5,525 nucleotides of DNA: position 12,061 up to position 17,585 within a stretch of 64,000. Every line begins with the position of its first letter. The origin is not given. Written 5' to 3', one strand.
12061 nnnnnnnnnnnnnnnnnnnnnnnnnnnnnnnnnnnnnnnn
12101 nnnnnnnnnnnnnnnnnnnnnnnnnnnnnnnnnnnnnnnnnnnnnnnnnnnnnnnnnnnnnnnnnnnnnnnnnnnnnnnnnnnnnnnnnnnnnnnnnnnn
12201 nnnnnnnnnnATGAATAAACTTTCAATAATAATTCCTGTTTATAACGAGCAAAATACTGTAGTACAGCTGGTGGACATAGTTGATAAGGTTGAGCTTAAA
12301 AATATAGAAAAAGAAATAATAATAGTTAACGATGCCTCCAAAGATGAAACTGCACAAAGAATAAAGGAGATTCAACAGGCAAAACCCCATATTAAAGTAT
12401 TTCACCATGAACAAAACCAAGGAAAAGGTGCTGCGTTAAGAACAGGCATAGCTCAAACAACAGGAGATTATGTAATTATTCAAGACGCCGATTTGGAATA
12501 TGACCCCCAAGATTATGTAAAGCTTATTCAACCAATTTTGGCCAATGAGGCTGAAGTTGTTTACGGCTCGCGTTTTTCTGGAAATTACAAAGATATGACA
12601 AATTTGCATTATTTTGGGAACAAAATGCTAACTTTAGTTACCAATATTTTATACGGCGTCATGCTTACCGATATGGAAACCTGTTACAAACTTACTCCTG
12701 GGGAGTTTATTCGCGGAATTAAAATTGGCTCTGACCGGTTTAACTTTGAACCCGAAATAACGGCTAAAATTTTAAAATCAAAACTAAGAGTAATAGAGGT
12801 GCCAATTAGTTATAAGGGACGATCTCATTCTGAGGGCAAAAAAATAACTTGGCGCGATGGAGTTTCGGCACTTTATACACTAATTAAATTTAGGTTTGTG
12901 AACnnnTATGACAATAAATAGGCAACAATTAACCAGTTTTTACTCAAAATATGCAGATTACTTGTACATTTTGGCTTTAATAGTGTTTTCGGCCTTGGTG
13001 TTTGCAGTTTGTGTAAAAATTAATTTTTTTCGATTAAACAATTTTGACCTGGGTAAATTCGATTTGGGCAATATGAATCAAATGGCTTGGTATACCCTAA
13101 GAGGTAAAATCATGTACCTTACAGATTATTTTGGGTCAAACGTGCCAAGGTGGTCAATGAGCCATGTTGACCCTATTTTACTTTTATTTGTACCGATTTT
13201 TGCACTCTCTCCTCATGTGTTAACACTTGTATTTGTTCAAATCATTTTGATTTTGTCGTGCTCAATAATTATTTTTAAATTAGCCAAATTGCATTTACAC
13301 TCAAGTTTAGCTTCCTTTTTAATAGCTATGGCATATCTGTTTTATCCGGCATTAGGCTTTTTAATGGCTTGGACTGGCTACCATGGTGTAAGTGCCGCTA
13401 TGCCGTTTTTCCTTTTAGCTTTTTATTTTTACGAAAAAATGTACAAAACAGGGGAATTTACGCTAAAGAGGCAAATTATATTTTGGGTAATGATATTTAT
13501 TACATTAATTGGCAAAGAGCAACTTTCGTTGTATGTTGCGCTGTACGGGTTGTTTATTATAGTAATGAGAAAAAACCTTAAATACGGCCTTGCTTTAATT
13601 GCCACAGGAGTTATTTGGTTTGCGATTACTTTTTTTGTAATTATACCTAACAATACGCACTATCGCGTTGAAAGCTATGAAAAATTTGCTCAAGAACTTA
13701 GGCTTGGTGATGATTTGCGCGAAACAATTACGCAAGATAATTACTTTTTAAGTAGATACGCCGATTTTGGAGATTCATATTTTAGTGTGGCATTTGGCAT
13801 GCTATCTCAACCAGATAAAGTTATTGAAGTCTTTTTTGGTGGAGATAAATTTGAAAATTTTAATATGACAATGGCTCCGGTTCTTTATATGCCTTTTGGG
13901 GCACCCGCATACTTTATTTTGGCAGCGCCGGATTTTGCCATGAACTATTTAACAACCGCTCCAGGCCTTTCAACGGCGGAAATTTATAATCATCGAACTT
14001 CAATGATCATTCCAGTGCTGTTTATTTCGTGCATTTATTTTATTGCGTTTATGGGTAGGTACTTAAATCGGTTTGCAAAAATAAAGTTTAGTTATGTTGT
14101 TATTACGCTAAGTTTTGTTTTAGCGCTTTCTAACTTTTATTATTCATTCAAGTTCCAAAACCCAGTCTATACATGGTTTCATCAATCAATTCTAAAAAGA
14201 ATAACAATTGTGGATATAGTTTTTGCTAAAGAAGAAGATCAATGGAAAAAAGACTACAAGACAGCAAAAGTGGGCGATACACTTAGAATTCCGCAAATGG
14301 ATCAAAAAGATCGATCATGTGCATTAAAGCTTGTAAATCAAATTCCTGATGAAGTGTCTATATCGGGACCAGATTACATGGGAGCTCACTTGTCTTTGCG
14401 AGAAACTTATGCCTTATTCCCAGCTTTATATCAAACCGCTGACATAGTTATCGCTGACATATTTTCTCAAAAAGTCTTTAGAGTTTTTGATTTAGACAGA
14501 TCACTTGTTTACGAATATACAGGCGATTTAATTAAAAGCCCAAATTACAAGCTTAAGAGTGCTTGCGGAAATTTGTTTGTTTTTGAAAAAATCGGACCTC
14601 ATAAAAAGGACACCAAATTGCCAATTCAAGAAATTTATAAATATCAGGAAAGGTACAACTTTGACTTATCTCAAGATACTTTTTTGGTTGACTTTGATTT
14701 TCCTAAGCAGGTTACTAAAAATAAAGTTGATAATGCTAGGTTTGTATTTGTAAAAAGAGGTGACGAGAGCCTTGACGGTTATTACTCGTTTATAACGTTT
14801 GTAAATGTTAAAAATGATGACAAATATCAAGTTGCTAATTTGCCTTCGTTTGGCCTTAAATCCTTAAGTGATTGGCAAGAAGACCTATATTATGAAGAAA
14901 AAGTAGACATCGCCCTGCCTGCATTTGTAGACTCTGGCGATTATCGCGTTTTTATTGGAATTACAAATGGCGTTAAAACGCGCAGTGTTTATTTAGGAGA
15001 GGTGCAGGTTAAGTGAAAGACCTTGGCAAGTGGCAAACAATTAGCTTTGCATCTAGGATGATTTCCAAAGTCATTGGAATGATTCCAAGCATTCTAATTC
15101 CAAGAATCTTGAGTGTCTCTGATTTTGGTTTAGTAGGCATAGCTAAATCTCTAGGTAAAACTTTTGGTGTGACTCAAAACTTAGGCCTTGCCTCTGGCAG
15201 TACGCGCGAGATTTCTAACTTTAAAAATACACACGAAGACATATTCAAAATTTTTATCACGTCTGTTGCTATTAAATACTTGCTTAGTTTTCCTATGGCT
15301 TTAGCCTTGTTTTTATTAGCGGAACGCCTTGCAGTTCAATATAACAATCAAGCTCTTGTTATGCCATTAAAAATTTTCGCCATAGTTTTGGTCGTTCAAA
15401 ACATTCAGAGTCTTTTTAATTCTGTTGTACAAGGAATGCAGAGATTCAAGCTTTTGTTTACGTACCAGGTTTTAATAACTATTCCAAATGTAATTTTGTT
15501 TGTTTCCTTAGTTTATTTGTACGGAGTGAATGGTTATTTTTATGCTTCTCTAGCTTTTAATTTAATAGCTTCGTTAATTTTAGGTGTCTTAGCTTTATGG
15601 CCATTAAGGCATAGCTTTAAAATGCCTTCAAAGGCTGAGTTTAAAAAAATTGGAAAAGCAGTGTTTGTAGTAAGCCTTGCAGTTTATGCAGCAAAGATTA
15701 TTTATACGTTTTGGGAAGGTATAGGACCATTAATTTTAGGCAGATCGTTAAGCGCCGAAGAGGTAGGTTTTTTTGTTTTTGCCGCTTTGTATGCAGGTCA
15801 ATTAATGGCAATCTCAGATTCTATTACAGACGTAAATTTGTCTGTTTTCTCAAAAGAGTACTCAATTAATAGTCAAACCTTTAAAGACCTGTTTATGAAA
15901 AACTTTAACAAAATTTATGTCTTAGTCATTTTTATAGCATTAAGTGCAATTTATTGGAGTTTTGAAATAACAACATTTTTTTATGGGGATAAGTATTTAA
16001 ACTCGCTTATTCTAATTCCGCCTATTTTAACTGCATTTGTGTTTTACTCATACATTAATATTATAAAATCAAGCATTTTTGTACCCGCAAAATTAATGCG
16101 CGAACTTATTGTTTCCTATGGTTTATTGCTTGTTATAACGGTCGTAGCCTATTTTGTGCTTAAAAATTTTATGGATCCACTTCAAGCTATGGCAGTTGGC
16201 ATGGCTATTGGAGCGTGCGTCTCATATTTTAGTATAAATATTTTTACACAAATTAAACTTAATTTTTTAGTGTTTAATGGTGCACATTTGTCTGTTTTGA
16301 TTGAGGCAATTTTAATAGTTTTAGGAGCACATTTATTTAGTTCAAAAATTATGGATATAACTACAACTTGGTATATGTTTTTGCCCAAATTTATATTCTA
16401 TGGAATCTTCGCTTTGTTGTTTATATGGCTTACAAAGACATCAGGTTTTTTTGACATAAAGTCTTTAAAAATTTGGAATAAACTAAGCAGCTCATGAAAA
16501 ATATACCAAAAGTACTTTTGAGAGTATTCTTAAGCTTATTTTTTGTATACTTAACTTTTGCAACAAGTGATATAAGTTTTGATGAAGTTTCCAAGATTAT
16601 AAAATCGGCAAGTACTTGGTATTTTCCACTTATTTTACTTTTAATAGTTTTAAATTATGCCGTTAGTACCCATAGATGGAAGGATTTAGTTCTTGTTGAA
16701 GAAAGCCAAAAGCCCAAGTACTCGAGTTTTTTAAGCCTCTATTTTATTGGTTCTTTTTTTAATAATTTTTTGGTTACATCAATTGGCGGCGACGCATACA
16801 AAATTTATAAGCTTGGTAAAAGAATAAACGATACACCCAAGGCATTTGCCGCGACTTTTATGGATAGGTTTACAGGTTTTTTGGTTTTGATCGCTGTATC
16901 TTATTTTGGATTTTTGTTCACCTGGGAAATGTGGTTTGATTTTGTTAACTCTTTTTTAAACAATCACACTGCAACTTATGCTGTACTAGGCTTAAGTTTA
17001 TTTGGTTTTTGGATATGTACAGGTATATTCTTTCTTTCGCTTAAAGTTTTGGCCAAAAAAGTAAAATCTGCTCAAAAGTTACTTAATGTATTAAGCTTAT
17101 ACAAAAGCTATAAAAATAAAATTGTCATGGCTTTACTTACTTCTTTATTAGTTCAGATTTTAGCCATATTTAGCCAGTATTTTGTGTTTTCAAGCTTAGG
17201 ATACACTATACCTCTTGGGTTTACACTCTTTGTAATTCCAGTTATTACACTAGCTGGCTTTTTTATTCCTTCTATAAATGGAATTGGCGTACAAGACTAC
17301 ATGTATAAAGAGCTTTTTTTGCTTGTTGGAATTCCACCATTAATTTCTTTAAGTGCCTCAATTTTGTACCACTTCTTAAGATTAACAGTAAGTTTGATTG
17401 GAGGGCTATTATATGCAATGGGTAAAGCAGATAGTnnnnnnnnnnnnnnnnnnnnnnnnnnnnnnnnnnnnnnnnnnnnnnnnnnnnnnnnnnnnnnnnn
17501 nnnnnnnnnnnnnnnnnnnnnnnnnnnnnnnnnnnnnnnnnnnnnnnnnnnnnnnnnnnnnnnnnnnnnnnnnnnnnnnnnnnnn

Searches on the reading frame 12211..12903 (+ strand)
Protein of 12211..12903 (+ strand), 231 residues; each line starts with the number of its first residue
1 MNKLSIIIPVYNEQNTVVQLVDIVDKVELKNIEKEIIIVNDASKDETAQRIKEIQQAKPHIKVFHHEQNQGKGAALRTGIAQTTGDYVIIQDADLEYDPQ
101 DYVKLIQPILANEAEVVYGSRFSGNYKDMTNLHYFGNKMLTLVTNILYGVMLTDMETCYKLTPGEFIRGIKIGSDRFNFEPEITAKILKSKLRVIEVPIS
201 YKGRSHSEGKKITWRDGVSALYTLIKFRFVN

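Call 107: search_protein_families(library=ncbifam, proteins=[window:12211-12903:+], max_evalue=1e-8)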
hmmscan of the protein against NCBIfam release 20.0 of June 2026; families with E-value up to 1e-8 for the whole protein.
window:12211-12903:+ (231 aa): 16 families
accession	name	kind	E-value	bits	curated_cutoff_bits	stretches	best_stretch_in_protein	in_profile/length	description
TIGR04182.1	glyco_TIGR04182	equivalog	1.3e-33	116.6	325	1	4-226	2-216/293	S-layer glycoprotein N-glycosyltransferase AglJ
TIGR03937.1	PgaC_IcaA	equivalog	1.3e-22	80.3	422.3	1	2-111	45-152/407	poly-beta-1,6-N-acetyl-D-glucosamine synthase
NF007482.0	PRK10073.1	equivalog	4.1e-20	72.1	423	1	2-116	6-117/334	glycosyltransferase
NF047588.1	GlcsyltransPgfSStrep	equivalog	1.4e-19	70.5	500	1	3-162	2-159/308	glycosyltransferase PgfS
NF007986.1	PRK10714.1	equivalog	3.8e-18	65.6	529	1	2-211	6-210/316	undecaprenyl-phosphate 4-deoxy-4-formamido-L-arabinose transferase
NF058614.1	PPMAGASynPpgS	equivalog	7.9e-17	61.4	370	1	6-212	4-209/226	polyprenyl-phospho-N-acetylgalactosaminyl synthase PpgS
NF010496.0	PRK13915.1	equivalog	5.5e-16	58.5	262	1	2-113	31-146/307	glucosyl-3-phosphoglycerate synthase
TIGR04283.1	glyco_like_mftF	equivalog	1.1e-15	57.9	182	1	4-149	1-137/221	TIGR04283 family arsenosugar biosynthesis glycosyltransferase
NF041875.1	EPS_EpsD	equivalog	1.2e-14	54.4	370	1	4-117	1-112/325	exopolysaccharide biosynthesis glycosyltransferase EpsD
NF047683.1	TeichurnBiosyTuaG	equivalog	2.4e-14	53.6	400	1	3-150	7-147/252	teichuronic acid biosynthesis protein TuaG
TIGR03111.1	glyc2_xrt_Gpos1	hypoth_equivalog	6.7e-14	51.5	363.95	1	3-107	50-154/439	TIGR03111 family XrtG-associated glycosyltransferase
NF041391.1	DPhHxTase_Halo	equivalog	7.9e-14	51.1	375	1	10-205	3-187/213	dolichyl-phosphate hexose transferase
NF038302.1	EPS_HpsE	equivalog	1.5e-12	47.1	300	1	3-127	2-129/307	hormogonium polysaccharide biosynthesis glycosyltransferase HpsE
TIGR03965.1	mycofact_glyco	equivalog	1.6e-12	47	280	1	3-100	75-170/467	mycofactocin biosynthesis glycosyltransferase MftF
NF053739.1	GlytfEpsEBac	equivalog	3.8e-10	39.2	450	1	3-94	2-92/265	glycosyltransferase EpsE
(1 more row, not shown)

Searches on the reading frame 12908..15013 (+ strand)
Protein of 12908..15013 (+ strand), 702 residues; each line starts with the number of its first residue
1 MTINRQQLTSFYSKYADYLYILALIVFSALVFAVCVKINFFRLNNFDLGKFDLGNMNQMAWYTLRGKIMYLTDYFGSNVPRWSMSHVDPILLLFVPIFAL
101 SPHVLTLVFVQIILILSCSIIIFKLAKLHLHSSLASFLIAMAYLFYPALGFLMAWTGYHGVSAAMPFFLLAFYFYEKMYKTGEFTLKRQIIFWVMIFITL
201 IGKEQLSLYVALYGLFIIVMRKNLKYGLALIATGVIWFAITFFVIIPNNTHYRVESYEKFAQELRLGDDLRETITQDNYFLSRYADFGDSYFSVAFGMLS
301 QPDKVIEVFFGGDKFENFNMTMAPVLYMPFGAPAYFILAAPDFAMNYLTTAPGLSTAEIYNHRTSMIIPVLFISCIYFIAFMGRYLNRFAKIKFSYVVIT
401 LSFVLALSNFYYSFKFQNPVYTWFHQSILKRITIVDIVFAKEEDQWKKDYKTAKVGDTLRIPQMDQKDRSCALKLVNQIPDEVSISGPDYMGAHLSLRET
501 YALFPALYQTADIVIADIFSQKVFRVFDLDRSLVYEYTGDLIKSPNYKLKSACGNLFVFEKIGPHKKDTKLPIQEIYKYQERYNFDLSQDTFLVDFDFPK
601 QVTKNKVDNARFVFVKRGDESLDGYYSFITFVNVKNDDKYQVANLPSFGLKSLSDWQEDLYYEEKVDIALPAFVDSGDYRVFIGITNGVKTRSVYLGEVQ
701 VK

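Call 40: search_protein_families(library=pfam, proteins=[window:12908-15013:+], max_evalue=10)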
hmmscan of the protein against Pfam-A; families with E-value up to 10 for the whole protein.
window:12908-15013:+ (702 aa): 2 families
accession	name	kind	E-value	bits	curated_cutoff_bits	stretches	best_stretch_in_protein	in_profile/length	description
PF09852.15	DUF2079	-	6.1e-31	108.4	28.2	1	42-500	1-396/459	Predicted membrane protein (DUF2079)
PF24008.1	DUF7322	-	0.41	10.6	27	1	213-242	27-56/61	Domain of unknown function (DUF7322)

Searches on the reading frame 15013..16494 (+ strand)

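Call 8: search_protein_families(library=pfam, proteins=[window:15013-16494:+], max_evalue=0.001)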
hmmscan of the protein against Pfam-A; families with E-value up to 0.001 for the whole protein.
window:15013-16494:+ (494 aa): 2 families
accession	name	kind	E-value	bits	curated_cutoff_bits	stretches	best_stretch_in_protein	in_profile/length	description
PF13440.11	Polysacc_synt_3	-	1.1e-22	81.1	23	1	30-331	3-291/293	Polysaccharide biosynthesis protein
PF01943.22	Polysacc_synt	-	8.3e-19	68.5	28.2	1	10-260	7-250/274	Polysaccharide biosynthesis protein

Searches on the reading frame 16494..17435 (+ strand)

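Call 8: search_protein_families(library=pfam, proteins=[window:16494-17435:+], max_evalue=0.001)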
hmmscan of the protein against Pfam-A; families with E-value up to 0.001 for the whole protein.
window:16494-17435:+ (314 aa): 1 family
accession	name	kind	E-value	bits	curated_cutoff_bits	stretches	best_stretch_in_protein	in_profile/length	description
PF03706.18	LPG_synthase_TM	-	1.3e-35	123.8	33.4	1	8-303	2-302/302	Lysylphosphatidylglycerol synthase TM region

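Call 49: search_protein_families(library=ncbifam, proteins=[window:16494-17435:+], max_evalue=0.01)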
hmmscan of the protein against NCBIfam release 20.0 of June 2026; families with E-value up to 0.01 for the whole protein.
window:16494-17435:+ (314 aa): 1 family
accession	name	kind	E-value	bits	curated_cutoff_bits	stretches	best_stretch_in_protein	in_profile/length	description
TIGR00374.1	TIGR00374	subfamily_domain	5.1e-17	62.3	43.2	1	13-293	3-295/323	flippase-like domain-containing protein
